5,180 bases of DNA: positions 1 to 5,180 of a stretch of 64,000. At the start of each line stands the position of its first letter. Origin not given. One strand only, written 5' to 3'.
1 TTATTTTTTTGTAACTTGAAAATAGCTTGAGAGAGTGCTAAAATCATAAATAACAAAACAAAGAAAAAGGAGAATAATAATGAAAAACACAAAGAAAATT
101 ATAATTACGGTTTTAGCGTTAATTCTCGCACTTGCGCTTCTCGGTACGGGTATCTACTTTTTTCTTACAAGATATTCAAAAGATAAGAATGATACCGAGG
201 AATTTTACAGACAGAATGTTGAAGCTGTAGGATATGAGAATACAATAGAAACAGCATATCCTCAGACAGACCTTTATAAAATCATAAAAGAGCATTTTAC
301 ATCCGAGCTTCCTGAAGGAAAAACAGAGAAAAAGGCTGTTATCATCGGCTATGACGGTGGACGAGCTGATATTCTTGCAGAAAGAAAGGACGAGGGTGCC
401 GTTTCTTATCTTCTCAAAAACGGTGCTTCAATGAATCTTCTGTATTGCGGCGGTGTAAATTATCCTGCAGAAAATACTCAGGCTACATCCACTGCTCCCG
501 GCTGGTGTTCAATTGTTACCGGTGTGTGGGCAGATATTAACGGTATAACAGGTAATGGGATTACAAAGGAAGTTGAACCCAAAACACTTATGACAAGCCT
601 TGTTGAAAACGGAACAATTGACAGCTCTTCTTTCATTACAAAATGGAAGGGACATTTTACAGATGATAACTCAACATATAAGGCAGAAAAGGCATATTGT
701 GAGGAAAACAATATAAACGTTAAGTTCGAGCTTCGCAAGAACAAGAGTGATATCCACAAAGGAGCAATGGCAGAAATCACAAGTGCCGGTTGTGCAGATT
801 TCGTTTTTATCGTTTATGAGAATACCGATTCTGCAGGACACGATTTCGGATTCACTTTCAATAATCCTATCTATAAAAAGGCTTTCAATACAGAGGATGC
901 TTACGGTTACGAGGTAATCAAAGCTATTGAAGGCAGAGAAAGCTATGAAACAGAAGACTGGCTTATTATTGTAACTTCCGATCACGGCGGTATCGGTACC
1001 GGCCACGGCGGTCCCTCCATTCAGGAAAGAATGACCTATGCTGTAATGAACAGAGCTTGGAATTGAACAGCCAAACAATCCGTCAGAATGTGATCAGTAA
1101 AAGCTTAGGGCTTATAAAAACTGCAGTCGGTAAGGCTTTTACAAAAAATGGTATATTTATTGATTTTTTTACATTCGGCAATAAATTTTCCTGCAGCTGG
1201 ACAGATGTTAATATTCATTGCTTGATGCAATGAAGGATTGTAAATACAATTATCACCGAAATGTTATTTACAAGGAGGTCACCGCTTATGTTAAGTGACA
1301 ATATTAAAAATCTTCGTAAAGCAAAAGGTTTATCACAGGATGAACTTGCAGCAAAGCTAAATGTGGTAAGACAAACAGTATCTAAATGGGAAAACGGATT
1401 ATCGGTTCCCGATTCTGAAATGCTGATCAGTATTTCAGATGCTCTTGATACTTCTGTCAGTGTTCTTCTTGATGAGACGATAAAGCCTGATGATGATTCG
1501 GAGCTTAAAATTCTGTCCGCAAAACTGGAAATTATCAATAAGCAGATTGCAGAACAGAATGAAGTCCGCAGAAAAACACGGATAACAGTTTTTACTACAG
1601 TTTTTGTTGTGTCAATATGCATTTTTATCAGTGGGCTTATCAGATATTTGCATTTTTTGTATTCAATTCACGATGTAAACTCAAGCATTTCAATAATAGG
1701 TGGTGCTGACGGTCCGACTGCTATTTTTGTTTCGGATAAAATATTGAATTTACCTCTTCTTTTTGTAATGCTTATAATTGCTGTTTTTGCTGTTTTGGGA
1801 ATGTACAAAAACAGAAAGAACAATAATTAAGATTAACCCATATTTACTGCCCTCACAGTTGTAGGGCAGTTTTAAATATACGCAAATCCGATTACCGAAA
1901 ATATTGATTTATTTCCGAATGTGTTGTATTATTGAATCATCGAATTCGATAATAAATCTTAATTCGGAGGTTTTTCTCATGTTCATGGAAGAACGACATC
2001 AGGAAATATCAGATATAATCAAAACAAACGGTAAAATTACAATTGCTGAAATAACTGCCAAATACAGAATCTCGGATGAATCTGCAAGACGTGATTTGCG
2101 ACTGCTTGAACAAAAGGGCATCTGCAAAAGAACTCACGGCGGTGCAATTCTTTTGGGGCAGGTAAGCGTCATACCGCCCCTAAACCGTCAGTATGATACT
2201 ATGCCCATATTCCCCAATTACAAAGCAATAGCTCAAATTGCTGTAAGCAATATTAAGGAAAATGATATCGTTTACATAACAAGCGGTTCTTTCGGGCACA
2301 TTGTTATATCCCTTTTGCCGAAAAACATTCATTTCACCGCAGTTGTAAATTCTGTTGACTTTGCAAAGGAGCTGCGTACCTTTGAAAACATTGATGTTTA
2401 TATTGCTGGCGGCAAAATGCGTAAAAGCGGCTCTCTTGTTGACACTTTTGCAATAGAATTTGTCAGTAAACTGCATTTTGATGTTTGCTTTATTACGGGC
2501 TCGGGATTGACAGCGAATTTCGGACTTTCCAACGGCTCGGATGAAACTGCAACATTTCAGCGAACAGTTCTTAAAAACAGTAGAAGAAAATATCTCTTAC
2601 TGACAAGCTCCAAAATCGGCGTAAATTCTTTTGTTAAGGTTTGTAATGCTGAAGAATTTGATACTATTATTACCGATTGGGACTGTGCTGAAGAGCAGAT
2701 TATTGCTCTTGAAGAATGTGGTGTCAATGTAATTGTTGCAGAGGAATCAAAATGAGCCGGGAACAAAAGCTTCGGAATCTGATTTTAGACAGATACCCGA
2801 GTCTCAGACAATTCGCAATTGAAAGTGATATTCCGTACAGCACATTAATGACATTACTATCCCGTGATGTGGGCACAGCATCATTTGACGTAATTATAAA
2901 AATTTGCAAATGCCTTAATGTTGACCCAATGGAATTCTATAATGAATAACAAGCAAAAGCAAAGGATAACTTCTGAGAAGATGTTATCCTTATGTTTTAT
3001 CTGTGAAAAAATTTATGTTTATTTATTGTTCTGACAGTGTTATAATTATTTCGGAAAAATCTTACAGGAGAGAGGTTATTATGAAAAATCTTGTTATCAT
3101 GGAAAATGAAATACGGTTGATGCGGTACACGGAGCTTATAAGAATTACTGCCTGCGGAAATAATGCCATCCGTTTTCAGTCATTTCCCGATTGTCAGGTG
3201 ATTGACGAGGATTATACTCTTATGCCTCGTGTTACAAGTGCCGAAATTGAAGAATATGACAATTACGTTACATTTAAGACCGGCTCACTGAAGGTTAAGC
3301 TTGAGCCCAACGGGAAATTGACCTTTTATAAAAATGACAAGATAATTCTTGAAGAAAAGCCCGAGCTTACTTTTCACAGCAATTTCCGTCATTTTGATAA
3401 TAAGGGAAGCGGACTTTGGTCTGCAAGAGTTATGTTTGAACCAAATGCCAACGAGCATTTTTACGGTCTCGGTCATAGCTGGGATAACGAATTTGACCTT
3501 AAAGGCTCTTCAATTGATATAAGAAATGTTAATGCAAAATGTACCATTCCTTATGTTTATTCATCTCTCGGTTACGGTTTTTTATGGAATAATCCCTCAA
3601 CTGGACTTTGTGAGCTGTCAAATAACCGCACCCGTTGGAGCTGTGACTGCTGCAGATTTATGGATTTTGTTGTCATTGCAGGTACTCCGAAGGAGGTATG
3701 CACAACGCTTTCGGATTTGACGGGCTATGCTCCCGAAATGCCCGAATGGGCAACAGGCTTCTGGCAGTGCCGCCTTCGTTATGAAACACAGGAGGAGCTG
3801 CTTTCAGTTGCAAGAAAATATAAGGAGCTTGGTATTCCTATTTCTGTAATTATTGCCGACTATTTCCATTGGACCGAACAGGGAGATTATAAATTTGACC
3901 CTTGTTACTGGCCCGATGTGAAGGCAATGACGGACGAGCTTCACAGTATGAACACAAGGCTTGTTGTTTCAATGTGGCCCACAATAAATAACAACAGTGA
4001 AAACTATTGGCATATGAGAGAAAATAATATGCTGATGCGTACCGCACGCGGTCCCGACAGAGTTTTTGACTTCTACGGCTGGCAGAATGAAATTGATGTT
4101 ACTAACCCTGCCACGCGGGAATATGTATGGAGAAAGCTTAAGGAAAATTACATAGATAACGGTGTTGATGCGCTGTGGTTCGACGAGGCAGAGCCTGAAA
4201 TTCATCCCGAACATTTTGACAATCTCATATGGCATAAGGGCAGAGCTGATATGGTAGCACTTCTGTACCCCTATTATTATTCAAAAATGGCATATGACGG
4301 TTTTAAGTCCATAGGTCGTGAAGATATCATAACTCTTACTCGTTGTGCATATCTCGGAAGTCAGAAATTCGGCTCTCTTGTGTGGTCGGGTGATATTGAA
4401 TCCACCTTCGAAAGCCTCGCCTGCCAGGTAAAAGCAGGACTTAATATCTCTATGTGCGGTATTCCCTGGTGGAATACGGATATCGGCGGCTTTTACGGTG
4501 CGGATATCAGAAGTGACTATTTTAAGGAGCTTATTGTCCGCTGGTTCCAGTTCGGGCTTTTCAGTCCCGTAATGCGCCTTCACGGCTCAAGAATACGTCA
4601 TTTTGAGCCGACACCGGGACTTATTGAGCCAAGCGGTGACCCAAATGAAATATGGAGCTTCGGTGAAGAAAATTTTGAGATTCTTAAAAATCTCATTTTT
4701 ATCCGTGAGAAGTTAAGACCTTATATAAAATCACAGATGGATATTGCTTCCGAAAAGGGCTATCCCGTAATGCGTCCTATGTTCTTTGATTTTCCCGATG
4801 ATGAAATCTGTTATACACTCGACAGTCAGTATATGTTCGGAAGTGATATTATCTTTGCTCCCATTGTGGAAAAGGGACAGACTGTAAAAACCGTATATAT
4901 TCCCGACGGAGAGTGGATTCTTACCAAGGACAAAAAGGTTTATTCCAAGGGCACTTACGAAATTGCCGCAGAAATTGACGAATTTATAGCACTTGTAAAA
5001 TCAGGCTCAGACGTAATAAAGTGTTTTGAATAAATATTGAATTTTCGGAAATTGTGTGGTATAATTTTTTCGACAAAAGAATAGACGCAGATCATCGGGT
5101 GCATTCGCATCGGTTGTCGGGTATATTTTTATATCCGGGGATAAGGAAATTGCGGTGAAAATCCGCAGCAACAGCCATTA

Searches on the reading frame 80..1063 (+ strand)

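Call 74: search_protein_families(library=pfam, proteins=[window:80-1063:+], max_evalue=0.01)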
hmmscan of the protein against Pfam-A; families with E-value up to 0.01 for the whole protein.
window:80-1063:+ (328 aa): 3 families
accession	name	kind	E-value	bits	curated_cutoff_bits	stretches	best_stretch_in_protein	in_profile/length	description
PF01663.27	Phosphodiest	-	2.6e-17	63.9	23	1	87-303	2-220/342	Type I phosphodiesterase / nucleotide pyrophosphatase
PF00884.28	Sulfatase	-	0.0029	17.4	25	0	124-236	35-142/301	Sulfatase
PF01676.23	Metalloenzyme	-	0.0039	17.2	24.3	1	209-303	116-201/252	Metalloenzyme superfamily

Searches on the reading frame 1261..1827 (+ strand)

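Call 74: search_protein_families(library=pfam, proteins=[window:1261-1827:+], max_evalue=0.01)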
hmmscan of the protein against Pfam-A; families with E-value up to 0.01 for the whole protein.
window:1261-1827:+ (189 aa): 10 families
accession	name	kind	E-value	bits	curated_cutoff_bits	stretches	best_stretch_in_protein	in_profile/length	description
PF01381.28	HTH_3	-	1.3e-16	60.8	23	1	15-68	1-54/55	Helix-turn-helix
PF13560.12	HTH_31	-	3.6e-09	37.3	27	1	15-67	6-59/64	Helix-turn-helix domain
PF12844.13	HTH_19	-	6.1e-08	32.9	30.2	1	14-63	3-52/64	Helix-turn-helix domain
PF03977.18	OAD_beta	-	4e-06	26.6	31.6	1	132-177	105-147/349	Na+-transporting oxaloacetate decarboxylase beta subunit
PF07022.19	Phage_CI_repr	-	6.5e-06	26.8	22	1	15-69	3-57/65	Bacteriophage CI repressor helix-turn-helix domain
PF13443.12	HTH_26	-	5.5e-05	23.8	22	1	14-67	1-55/63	Cro/C1-type HTH DNA-binding domain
PF13384.12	HTH_23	-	0.0014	18.8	24.6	1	21-43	15-37/50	Homeodomain-like domain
PF15943.11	YdaS_toxin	-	0.0035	17.6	30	1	25-66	10-51/65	Bacterial toxin YdaS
PF08279.18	HTH_11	-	0.0047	17.2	25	1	15-42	6-34/55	HTH domain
PF13518.12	HTH_28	-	0.0081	16.7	25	0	19-45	8-34/52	Helix-turn-helix domain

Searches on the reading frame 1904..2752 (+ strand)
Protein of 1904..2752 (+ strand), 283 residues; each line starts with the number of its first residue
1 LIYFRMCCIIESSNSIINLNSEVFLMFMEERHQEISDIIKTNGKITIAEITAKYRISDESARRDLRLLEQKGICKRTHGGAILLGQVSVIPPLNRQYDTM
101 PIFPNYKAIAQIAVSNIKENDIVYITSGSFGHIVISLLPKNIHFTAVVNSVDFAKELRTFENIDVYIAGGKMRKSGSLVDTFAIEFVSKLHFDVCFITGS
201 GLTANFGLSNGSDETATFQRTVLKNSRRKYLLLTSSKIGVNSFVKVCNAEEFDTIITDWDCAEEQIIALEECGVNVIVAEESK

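Call 74: search_protein_families(library=pfam, proteins=[window:1904-2752:+], max_evalue=0.01)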
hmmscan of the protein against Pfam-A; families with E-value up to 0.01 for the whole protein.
window:1904-2752:+ (283 aa): 3 families
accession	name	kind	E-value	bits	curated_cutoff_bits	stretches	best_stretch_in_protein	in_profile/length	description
PF00455.28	DeoRC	-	3.2e-35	121.9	31.8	1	107-258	7-159/160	DeoR C terminal sensor domain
PF08220.18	HTH_DeoR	-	5.9e-14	52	21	1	31-84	1-54/57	DeoR-like helix-turn-helix domain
PF02082.26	Rrf2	-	0.0011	19.5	30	0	42-79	21-58/132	Iron-dependent Transcriptional regulator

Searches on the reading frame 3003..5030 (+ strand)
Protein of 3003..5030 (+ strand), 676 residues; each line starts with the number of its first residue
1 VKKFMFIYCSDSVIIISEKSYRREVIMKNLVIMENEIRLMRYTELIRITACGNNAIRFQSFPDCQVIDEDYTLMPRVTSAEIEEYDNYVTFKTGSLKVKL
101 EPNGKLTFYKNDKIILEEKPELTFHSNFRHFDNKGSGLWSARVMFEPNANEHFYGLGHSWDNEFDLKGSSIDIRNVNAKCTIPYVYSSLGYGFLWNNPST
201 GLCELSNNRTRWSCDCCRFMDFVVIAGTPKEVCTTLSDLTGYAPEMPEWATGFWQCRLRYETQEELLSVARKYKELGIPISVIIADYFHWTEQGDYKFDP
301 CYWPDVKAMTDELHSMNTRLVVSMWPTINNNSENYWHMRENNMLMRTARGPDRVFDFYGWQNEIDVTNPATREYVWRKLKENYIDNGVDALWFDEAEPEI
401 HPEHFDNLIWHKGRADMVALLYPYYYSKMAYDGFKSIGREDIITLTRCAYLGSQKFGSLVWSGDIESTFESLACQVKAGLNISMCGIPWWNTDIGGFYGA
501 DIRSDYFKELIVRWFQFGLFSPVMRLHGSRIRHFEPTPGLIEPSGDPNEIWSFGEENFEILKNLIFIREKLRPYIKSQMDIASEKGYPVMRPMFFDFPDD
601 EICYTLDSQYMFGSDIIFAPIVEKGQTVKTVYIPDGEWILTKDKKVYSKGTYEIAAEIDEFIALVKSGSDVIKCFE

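Call 74: search_protein_families(library=pfam, proteins=[window:3003-5030:+], max_evalue=0.01)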
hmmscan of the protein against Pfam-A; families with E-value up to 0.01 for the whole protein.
window:3003-5030:+ (676 aa): 3 families
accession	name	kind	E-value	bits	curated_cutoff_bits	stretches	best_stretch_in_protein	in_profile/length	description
PF01055.32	Glyco_hydro_31_2nd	-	2.9e-78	263.9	23.5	1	244-576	2-326/328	Glycosyl hydrolases family 31 TIM-barrel domain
PF21365.3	Glyco_hydro_31_3rd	-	1.4e-20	74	24.4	1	586-669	1-85/87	Glycosyl hydrolase family 31 C-terminal domain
PF13802.12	Gal_mutarotas_2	-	2.2e-11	44.8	27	1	46-200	2-180/184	Glycosyl hydrolase 31 N-terminal galactose mutarotase-like domain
